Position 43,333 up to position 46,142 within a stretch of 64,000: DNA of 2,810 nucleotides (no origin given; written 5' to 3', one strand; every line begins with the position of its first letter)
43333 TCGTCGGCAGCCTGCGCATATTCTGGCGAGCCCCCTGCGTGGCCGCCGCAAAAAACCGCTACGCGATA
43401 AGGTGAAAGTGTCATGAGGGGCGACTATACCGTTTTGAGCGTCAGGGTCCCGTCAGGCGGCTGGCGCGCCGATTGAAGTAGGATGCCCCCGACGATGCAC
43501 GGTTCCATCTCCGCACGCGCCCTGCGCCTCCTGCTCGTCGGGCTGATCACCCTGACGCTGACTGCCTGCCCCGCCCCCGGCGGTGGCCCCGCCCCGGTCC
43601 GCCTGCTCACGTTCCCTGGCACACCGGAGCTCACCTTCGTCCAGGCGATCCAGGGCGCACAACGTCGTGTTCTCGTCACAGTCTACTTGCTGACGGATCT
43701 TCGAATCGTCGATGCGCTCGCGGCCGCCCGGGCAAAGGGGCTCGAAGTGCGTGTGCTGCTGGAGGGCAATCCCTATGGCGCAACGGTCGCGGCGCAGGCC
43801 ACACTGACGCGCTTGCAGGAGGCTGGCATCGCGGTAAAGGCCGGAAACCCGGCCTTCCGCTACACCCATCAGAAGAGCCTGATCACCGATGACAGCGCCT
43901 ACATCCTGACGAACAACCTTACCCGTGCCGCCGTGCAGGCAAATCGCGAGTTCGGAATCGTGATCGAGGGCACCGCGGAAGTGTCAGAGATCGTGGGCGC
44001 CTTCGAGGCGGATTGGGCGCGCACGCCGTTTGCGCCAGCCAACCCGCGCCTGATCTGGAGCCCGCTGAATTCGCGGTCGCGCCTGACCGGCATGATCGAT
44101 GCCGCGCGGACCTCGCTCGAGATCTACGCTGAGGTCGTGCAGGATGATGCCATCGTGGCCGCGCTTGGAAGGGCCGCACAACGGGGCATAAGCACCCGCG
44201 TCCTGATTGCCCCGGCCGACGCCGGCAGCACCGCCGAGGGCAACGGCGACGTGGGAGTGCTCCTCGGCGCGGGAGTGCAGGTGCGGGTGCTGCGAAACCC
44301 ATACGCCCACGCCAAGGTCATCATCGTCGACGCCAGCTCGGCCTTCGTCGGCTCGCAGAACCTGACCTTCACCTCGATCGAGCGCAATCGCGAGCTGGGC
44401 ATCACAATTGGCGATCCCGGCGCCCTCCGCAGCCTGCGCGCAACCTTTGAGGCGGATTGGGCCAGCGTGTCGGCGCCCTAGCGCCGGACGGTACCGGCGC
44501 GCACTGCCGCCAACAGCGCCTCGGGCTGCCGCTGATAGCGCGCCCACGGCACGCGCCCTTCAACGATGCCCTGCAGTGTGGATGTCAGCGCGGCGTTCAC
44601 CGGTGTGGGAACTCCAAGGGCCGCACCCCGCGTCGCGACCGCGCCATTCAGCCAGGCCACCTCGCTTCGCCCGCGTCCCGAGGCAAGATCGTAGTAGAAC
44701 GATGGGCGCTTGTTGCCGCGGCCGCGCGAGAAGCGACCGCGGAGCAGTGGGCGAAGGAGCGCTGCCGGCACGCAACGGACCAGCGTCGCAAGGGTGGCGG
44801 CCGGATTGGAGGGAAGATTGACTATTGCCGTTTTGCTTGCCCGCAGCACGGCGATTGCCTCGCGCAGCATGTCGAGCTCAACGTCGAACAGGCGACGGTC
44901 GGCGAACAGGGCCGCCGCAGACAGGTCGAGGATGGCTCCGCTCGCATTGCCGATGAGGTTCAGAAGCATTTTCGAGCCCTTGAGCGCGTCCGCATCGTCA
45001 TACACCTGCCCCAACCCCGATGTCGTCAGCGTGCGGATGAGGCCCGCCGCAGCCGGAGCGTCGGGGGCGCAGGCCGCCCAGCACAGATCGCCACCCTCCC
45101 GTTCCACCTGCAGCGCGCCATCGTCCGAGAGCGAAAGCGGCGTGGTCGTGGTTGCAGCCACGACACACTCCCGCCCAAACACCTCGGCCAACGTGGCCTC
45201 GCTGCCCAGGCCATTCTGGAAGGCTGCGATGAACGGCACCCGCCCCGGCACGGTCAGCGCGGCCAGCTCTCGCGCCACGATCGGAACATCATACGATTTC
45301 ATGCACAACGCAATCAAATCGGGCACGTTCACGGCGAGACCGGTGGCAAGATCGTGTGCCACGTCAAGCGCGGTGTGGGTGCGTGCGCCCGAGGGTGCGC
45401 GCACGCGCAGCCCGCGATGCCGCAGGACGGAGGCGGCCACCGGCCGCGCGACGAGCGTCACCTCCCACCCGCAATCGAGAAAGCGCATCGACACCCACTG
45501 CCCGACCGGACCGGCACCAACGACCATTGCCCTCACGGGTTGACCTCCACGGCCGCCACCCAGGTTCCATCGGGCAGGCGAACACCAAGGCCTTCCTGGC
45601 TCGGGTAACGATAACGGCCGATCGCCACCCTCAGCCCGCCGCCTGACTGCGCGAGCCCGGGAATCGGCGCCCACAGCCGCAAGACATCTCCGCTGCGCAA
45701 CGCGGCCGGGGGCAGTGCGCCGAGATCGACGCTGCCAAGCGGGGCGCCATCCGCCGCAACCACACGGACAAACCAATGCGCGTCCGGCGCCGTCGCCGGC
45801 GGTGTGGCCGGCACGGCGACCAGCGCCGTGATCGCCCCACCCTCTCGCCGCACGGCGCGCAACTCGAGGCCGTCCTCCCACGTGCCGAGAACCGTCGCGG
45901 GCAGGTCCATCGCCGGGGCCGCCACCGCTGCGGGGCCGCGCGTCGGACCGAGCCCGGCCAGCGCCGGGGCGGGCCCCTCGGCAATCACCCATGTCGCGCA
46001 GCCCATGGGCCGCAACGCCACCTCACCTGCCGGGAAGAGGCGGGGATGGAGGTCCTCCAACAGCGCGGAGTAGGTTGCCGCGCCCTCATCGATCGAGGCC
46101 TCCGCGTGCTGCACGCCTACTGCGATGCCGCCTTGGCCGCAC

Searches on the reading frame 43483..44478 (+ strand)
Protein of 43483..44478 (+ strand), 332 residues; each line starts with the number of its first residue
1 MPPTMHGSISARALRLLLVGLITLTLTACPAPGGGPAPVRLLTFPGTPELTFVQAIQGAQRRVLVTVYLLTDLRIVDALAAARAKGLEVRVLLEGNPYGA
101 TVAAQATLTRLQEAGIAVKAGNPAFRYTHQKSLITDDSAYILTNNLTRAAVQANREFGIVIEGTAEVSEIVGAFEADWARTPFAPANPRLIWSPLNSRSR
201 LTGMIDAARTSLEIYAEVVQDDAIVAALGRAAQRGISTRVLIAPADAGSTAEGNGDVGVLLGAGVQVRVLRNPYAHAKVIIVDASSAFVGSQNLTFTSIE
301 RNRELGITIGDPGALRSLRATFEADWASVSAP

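Call 5: search_protein_families(library=pfam, proteins=[window:43483-44478:+], max_evalue=0.001)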
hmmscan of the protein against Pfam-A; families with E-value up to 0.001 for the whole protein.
window:43483-44478:+ (332 aa): 2 families
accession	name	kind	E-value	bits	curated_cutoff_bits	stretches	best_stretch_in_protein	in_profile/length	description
PF13091.12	PLDc_2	-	2.2e-43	147.7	27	2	203-326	3-132/132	PLD-like domain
PF00614.28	PLDc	-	4.1e-07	30.2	21.9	0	276-297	6-27/28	Phospholipase D Active site motif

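Call 6: search_protein_families(library=ncbifam, proteins=[window:43483-44478:+], max_evalue=0.001)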
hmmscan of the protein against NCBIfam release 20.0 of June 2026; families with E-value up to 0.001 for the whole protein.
window:43483-44478:+ (332 aa): 8 families
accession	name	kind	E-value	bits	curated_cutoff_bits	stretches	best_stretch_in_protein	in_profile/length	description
NF038319.1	DISARM_DrmC_I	equivalog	5.3e-29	101.4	133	2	200-324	98-233/236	DISARM system phospholipase D-like protein DrmC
TIGR04265.1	bac_cardiolipin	equivalog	9.7e-19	67.7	290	2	200-326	322-451/483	cardiolipin synthase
NF009107.0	PRK12452.1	equivalog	1.3e-13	50.6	787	2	199-327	347-478/509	cardiolipin synthase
NF008427.0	PRK11263.1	equivalog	1.7e-12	47.2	281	2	49-163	209-325/409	cardiolipin synthase ClsB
NF010490.0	PRK13912.1-1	equivalog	1.4e-10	41.5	211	1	198-305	32-135/159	nuclease NucT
NF041068.1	DpdK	equivalog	2e-06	27.5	100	0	264-326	105-167/167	phospholipase D-like domain-containing protein DpdK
NF010491.0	PRK13912.1-2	equivalog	3e-05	23.9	225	0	52-159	41-155/180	nuclease NucT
NF010492.0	PRK13912.1-3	equivalog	4.5e-05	23.1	297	0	52-158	39-152/178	nuclease NucT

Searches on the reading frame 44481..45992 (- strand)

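Call 5: search_protein_families(library=pfam, proteins=[window:44481-45992:-], max_evalue=0.001)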
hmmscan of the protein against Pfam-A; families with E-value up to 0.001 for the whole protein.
window:44481-45992:- (504 aa): 2 families
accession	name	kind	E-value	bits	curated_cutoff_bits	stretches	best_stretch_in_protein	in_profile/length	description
PF08546.17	ApbA_C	-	6.9e-16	59.2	22.7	1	340-475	8-123/125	Ketopantoate reductase PanE/ApbA C terminal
PF02558.23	ApbA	-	1.8e-14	54.1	22.2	1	156-298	2-139/150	Ketopantoate reductase PanE/ApbA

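Call 6: search_protein_families(library=ncbifam, proteins=[window:44481-45992:-], max_evalue=0.001)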
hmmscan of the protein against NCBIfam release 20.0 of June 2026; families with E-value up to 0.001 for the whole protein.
window:44481-45992:- (504 aa): 12 families
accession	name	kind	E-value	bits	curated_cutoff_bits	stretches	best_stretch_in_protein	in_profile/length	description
TIGR00745.1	apbA_panE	subfamily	2.9e-33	115.5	141.35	1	156-476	3-301/305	2-dehydropantoate 2-reductase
NF006083.0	PRK08229.1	equivalog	1.1e-28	100.2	371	1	154-496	4-333/341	2-dehydropantoate 2-reductase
NF005091.0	PRK06522.2-2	equivalog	4.3e-26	91.8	252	1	155-475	4-295/302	2-dehydropantoate 2-reductase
NF005092.1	PRK06522.2-3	equivalog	8.8e-16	57.9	500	1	154-384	2-223/296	2-dehydropantoate 2-reductase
NF005088.0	PRK06522.1-2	subfamily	1.4e-14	53.9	371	1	155-471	3-296/308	2-dehydropantoate 2-reductase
NF005089.0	PRK06522.1-4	subfamily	6.1e-13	48.8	223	1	153-262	1-104/326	2-dehydropantoate 2-reductase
NF005094.0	PRK06522.2-5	equivalog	1.4e-12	47.5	382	1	154-293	2-135/307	2-dehydropantoate 2-reductase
NF004311.0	PRK05708.1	equivalog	8.8e-08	31.3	378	1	156-329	6-171/305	putative 2-dehydropantoate 2-reductase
NF009543.0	PRK12921.1-5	equivalog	3e-07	29.9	339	1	156-472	4-298/305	oxidoreductase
NF009541.0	PRK12921.1-1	equivalog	8.2e-07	28.6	338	1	156-471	9-287/297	oxidoreductase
NF005093.0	PRK06522.2-4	equivalog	8.4e-07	28.6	308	1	154-385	5-229/304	2-dehydropantoate 2-reductase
NF004887.0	PRK06249.1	equivalog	0.00015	21.1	360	1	152-278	5-133/316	putative 2-dehydropantoate 2-reductase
